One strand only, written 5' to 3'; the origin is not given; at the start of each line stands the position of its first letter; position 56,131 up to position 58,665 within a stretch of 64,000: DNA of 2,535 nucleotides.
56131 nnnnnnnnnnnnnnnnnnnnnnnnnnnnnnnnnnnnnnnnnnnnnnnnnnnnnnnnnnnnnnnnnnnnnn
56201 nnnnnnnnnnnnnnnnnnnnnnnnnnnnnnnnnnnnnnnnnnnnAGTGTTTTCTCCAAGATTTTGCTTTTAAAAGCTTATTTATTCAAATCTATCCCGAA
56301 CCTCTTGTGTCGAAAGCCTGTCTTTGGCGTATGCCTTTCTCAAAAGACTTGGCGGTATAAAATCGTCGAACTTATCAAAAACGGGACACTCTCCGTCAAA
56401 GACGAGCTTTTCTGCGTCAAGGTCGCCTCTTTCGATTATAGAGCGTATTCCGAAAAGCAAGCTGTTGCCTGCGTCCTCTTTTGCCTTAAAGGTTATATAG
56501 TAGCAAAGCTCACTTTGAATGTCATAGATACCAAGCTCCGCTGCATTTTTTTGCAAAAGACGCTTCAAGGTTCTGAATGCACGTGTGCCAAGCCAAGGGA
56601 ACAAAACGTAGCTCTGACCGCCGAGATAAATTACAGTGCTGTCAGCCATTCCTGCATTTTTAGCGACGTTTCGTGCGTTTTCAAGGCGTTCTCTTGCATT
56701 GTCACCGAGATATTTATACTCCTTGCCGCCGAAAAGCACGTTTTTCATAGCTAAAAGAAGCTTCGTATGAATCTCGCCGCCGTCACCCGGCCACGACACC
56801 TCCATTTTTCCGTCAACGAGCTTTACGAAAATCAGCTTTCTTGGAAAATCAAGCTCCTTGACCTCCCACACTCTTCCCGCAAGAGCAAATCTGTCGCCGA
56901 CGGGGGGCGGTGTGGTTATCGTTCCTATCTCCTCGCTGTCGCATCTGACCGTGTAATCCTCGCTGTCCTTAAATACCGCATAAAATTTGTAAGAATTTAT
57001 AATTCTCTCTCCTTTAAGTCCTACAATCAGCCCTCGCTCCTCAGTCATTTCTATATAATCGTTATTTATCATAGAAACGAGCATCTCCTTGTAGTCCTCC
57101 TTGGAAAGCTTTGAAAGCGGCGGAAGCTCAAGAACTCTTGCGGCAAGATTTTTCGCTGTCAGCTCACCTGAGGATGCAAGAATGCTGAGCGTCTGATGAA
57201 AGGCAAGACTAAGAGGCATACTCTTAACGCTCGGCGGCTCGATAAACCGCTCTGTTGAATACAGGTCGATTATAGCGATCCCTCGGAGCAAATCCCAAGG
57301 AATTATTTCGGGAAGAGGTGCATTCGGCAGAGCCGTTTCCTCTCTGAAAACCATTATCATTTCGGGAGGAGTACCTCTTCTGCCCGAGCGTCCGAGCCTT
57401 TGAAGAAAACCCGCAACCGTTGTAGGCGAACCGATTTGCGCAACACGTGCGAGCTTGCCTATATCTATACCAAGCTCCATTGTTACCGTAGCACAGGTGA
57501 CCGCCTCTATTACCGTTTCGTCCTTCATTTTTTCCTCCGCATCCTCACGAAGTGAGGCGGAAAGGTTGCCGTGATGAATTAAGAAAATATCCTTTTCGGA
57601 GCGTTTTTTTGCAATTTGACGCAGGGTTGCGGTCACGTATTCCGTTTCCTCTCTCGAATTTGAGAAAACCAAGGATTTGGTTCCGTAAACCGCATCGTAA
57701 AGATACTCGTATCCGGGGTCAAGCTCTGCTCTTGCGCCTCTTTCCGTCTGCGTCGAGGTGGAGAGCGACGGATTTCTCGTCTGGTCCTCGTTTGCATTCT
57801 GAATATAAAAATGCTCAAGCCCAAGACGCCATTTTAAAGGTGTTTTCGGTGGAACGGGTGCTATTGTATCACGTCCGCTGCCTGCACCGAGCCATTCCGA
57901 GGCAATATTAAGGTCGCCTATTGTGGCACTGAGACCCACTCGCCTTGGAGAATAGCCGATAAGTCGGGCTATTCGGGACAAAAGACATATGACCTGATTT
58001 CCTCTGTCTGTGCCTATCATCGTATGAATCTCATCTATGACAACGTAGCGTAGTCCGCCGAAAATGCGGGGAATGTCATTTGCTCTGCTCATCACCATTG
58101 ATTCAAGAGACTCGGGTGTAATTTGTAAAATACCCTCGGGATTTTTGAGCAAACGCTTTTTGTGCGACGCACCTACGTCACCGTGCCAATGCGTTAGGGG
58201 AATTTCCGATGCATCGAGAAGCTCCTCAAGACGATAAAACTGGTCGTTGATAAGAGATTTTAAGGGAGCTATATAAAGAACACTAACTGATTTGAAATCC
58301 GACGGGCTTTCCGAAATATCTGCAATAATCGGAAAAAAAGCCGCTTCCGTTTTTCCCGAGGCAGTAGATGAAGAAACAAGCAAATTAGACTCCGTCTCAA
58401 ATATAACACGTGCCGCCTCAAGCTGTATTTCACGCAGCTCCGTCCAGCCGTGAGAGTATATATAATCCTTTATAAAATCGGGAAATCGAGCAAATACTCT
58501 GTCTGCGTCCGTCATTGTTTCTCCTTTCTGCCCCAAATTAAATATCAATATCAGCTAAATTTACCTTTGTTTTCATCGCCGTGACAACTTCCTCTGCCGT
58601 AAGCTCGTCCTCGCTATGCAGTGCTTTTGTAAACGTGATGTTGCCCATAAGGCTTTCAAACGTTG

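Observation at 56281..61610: Shango-like three-gene module (TerB-N/TerB-C protein + DUF2791/BrxD-like ATPase + Lhr/BrxHI-like DEAH helicase) embedded in a housekeeping neighbourhood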

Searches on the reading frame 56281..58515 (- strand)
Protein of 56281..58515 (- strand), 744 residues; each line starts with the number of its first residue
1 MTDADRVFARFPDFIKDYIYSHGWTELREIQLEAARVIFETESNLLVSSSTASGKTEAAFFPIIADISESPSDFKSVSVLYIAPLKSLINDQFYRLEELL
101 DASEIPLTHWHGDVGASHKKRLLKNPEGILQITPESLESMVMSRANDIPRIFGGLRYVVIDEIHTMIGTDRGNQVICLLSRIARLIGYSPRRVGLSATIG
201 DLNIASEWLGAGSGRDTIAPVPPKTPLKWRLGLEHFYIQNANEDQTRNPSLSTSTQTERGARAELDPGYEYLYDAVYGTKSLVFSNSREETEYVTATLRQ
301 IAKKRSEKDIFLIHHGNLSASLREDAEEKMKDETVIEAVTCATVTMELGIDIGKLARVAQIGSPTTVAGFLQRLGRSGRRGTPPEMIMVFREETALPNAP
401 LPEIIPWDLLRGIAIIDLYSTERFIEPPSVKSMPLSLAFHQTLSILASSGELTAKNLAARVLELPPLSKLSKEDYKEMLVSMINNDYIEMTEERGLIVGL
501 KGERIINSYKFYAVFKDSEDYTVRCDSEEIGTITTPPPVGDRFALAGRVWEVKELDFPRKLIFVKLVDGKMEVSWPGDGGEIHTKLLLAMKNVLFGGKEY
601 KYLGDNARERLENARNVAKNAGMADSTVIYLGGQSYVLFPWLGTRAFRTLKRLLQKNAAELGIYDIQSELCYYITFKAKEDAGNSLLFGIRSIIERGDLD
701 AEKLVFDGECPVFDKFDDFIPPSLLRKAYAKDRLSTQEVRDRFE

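Call 3: search_protein_families(library=pfam, proteins=[window:56281-58515:-], max_evalue=0.01)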
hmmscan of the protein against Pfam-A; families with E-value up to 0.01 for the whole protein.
window:56281-58515:- (744 aa): 3 families
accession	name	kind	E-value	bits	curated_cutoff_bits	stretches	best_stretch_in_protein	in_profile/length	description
PF00270.35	DEAD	-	1.7e-27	96.6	26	1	29-200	2-161/167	DEAD/DEAH box helicase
PF00271.37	Helicase_C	-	3.1e-13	50.4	23.5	1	274-381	8-110/110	Helicase conserved C-terminal domain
PF04851.21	ResIII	-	2.2e-06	28.1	22.5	1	26-199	3-162/164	Type III restriction enzyme, res subunit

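Call 4: search_protein_families(library=padloc, proteins=[window:56281-58515:-], max_evalue=0.01)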
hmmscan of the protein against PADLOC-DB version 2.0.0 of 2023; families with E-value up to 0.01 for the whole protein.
window:56281-58515:- (744 aa): 55 families (the best 25 are shown)
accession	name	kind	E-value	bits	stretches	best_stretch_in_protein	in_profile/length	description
PDLC03960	SngC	-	9.7e-237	786.2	1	7-740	5-714/720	-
PDLC02503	BrxHI|BrxHII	-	1.3e-119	398.5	1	18-659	15-614/698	BrxHI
PDLC02501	BrxHI|BrxHII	-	1.8e-82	275.8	2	7-231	3-227/925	BrxHI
PDLC02897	DpdJ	-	2.6e-28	96.4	1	44-380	116-451/1570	DpdJ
PDLC00037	DruE3|DruE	-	1.6e-23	80.5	2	31-202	106-302/2055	SNF2 family N-terminal domain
PDLC02896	DpdJ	-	1.4e-21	74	3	120-287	330-497/1487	DpdJ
PDLC00035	DruE3|DruE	-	3.9e-20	69.2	2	31-201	107-301/1460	SNF2 family N-terminal domain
PDLC00036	DruE3|DruE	-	6.2e-19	64.6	2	31-200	97-286/2023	SNF2 family N-terminal domain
PDLC00013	DruE1|DruE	-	1.1e-16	58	2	31-104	96-175/1776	SNF2 family N-terminal domain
PDLC00015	DruE2|DruE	-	4.1e-13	45.9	2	302-386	1149-1220/1887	SNF2 family N-terminal domain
PDLC03928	PsyrT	-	4.3e-13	46.5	2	25-186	20-172/689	-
PDLC00014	DruE2|DruE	-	6e-13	45.2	2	297-386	1172-1249/1928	SNF2 family N-terminal domain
PDLC02569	DrmA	-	6.1e-13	45.4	1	270-380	760-873/1095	DrmA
PDLC00192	HamB1|HamB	-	8.3e-13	44.9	1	23-210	265-445/1104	DEAD-box helicase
PDLC02864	DpdF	-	1.4e-12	45.2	1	272-393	228-341/610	DpdF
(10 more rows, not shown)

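Call 5: search_protein_families(library=ncbifam, proteins=[window:56281-58515:-], max_evalue=0.01)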
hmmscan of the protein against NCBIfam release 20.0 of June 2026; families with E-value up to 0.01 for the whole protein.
window:56281-58515:- (744 aa): 27 families (the best 25 are shown)
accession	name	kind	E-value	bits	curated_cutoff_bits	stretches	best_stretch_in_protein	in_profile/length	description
TIGR04121.1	DEXH_lig_assoc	equivalog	2.1e-58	197.8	850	2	15-213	3-198/804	ligase-associated DNA damage response DEXH box helicase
NF010338.0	PRK13767.1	equivalog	2.2e-52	178.4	849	1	5-380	13-385/877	ATP-dependent helicase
TIGR03817.1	DECH_helic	hypoth_equivalog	2.2e-32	112.2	874.1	1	18-393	28-386/742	helicase/secretion neighborhood putative DEAH-box helicase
NF007284.0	PRK09751.1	equivalog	2.2e-29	101.5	1496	2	29-307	32-321/1538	ATP-dependent helicase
NF041067.1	DpdJ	equivalog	5.7e-19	67.3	800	3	121-286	324-490/1482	protein DpdJ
NF002654.0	PRK02362.1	equivalog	6.8e-16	57.7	887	1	11-331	8-295/739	ATP-dependent DNA helicase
NF002251.0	PRK01172.1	equivalog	4.1e-15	55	891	1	30-230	26-210/674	ATP-dependent DNA helicase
TIGR00614.1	recQ_fam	subfamily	3.8e-14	52.4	219.8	2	271-391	219-331/470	RecQ family ATP-dependent DNA helicase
NF040935.1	helicase_Hel308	equivalog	1.9e-13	49.5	1200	1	13-227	13-209/704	ATP-dependent DNA helicase Hel308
TIGR01389.1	recQ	equivalog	1e-11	44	640.2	1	279-393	225-331/591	DNA helicase RecQ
NF001308.0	PRK00254.1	equivalog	4.5e-11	41.7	1216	1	15-212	12-192/720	ATP-dependent DNA helicase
NF008394.0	PRK11192.1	equivalog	5.8e-10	38.6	507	1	279-382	248-343/441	ATP-dependent RNA helicase SrmB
NF053631.1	RNA_helic_CshA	equivalog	1.2e-09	37.6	646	1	17-167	12-154/434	degradosome RNA helicase CshA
NF041063.1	DpdF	equivalog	2.4e-08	33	550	1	31-165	145-281/813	protein DpdF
NF053636.1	DDHlcsCsdAPsy1082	equivalog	3.3e-07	29.2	890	0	22-90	21-88/512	DEAD/DEAH box helicase CsdA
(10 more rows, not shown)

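Call 26: search_solved_structures(query=window:56281-58515:-, max_evalue=0.001)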
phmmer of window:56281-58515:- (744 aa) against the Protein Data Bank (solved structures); distinct sequences matched with E-value up to 0.001: 69 (the best 60 are shown).
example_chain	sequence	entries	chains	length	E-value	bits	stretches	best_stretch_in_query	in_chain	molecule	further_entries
6znp_A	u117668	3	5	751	9.4e-25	90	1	15-390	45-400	Uncharacterized ATP-dependent helicase YprA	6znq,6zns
5v9x_A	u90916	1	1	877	1.8e-24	89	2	31-223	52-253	ATP-dependent DNA helicase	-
7lhl_A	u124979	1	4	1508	9.7e-24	86.6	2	31-223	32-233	ATP-dependent DNA helicase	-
6qv3_A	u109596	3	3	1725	7.4e-20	73.8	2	26-203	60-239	Pre-mRNA splicing helicase-like protein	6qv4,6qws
5m59_A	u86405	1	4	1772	8.1e-20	73.6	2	26-203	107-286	Pre-mRNA splicing helicase-like protein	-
8alz_B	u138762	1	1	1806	2.5e-19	72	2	21-226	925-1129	Activating signal cointegrator 1 complex subunit 3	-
6qdv_B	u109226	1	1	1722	1.6e-18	69.3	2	22-207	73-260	U5 small nuclear ribonucleoprotein 200 kDa helicase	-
4f92_B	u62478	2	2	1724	1.6e-18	69.3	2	22-207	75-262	U5 small nuclear ribonucleoprotein 200 kDa helicase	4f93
4f91_B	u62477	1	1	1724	1.6e-18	69.3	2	22-207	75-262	U5 small nuclear ribonucleoprotein 200 kDa helicase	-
5urj_A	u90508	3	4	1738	1.7e-18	69.3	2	22-207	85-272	U5 small nuclear ribonucleoprotein 200 kDa helicase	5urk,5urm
4kit_B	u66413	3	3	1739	1.7e-18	69.3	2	22-207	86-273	U5 small nuclear ribonucleoprotein 200 kDa helicase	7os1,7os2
6s8q_B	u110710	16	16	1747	1.7e-18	69.3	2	22-207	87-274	U5 small nuclear ribonucleoprotein 200 kDa helicase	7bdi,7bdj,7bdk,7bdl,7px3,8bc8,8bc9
6s8o_B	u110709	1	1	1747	2.3e-18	68.8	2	22-207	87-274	U5 small nuclear ribonucleoprotein 200 kDa helicase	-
6s9i_B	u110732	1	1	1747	2.4e-18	68.8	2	22-207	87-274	U5 small nuclear ribonucleoprotein 200 kDa helicase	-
3jcr_C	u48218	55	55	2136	3.7e-18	68.2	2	22-207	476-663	hBrr2 | U5 small nuclear ribonucleoprotein 200 kDa helicase | Brr2, U5 small nuclear ribonucleoprotein 200 kDa helicase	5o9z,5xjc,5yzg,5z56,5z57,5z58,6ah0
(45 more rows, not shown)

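Call 30: find_homologous_proteins(query=window:56281-58515:-, max_evalue=1e-30)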
Query window:56281-58515:- (744 aa): 8000 proteins with E <= 1e-30 among 8000 candidates; the best 120 are listed.
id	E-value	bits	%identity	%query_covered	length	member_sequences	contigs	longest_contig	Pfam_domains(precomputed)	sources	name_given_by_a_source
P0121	0.0e+0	1678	100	100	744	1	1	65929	PF00270.36,PF00271.38,PF04851.22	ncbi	-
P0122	0.0e+0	1527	90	100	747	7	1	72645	PF00270.36,PF00271.38,PF04851.22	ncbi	-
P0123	0.0e+0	1504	88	100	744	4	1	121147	PF00270.36,PF00271.38,PF04851.22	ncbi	-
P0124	0.0e+0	1483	87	100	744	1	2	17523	PF00270.36,PF00271.38,PF04851.22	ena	-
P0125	0.0e+0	1475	87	100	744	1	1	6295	PF00270.36,PF00271.38,PF04851.22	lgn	-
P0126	0.0e+0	1465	85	100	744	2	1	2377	PF00270.36,PF00271.38,PF04851.22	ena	-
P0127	0.0e+0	1458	85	100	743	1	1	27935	PF00270.36,PF00271.38,PF04851.22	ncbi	-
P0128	0.0e+0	1454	85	100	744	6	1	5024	PF00270.36,PF00271.38,PF04851.22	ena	-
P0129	0.0e+0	1438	84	100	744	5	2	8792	PF00270.36,PF00271.38,PF04851.22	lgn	-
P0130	0.0e+0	1433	84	100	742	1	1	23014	PF00270.36,PF00271.38,PF04851.22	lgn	-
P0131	0.0e+0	1390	81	100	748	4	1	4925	PF00270.36,PF00271.38,PF04851.22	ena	-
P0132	0.0e+0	1385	81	100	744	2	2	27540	PF00270.36,PF00271.38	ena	-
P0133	0.0e+0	1384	81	100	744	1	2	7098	PF00270.36,PF00271.38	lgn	-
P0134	0.0e+0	1384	81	100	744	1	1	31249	PF00270.36,PF00271.38,PF04851.22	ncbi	-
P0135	0.0e+0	1384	81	100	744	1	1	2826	PF00270.36,PF00271.38,PF04851.22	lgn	-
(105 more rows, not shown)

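Call 33: find_encoding_contigs(protein=P0121, flank=3000, max_places=2)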
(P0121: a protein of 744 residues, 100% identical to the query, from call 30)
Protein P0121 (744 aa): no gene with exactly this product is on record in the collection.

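Call 35: list_cluster_members(proteins=[P0121, P0001])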
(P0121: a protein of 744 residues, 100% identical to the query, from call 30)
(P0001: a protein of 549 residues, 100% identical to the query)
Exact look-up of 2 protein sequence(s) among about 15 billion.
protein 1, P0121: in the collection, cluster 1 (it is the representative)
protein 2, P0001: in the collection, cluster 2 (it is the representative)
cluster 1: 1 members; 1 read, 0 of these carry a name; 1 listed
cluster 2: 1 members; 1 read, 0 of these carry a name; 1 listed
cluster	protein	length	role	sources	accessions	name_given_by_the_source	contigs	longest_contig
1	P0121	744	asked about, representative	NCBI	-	-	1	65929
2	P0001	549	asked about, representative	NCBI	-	-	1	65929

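Call 51: predict_structure(alignment_id=A2)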
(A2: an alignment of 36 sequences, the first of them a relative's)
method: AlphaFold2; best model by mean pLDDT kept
length: 744 residues; sequences in the alignment: 36
mean_pLDDT: 55.2   pTM: 0.37
mean pLDDT of the five models: 55.2, 54.1, 53.2, 52.8, 48.9
residues with pLDDT >= 90: 17; 70-90: 231; 50-70: 154; < 50: 342
segments of 3 or more residues with pLDDT < 50: 223-307, 309-326, 330-455, 464-466, 479-519, 544-548, 568-589, 626-642, 712-717
pLDDT, mean of each block of 10 residues (from residue 1): 72 86 73 84 78 65 87 83 71 73 82 53 74 85 82 90 74 84 89 71 82 82 33 23 29 30 26 27 31 44 46 39 48 44 29 29 27 27 25 26 28 23 27 39 38 48 54 55 34 31 25 29 69 58 53 76 67 26 40 63 50 62 48 35 64 86 73 68 79 81 68 48 66 72 64
secondary structure, 60 per line:
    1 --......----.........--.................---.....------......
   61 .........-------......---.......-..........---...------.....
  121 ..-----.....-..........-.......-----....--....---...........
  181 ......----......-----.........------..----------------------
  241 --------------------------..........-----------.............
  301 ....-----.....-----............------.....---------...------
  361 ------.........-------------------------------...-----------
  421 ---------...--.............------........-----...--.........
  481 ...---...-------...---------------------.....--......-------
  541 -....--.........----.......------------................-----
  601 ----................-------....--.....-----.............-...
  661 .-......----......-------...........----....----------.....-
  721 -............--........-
elements in order (helices of 4 or more, strands of 3 or more residues): H3-8 H13-21 H24-40 E44-48 H55-69 E77-82 H86-92 H94-103 E107-109 H116-121 E128-132 H134-143 H145-151 E157-160 H163-166 H170-186 E191-196 H202-210 H267-276 H288-304 E310-314 H320-331 E338-342 H367-375 H435-447 H454-461 H472-483 E487-489 E497-499 E521-525 E528-533 E542-545 E548-556 E561-567 H580-595 H605-620 E628-631 E634-638 H644-656 H658-661 E663-668 E673-678 H686-696 H701-704 H715-719 H722-733 H736-743
